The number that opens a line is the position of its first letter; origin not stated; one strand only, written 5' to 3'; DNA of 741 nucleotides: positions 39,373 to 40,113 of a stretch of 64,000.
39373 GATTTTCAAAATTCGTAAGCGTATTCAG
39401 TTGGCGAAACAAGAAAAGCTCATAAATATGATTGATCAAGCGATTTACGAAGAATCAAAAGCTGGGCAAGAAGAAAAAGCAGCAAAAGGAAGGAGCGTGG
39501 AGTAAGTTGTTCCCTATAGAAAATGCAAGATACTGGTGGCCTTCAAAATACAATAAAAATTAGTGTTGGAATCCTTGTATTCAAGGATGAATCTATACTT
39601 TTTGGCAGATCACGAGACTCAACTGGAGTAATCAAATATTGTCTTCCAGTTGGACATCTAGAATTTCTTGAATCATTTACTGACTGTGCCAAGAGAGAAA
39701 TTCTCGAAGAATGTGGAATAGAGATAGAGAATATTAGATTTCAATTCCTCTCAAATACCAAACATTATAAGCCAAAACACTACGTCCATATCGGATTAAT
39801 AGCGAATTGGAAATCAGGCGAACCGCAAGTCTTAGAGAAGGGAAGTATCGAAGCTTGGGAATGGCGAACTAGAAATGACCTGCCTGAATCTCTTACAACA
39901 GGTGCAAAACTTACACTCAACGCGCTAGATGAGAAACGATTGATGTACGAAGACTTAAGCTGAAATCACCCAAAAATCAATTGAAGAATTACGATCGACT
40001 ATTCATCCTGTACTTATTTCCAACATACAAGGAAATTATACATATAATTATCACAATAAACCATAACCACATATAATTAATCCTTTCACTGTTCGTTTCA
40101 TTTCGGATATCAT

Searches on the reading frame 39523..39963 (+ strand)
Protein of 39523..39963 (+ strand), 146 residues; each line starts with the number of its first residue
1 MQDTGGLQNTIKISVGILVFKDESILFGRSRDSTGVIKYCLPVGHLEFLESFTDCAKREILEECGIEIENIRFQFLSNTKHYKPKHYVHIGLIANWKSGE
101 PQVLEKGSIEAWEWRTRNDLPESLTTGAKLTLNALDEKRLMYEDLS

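Call 69: search_protein_families(library=pfam, proteins=[window:39523-39963:+], max_evalue=0.01)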
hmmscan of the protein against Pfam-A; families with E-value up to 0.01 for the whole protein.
window:39523-39963:+ (146 aa): 1 family
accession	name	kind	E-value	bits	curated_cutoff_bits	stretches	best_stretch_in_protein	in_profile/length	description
PF00293.34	NUDIX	-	6.1e-14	52.6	21.1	1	12-125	3-124/134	NUDIX domain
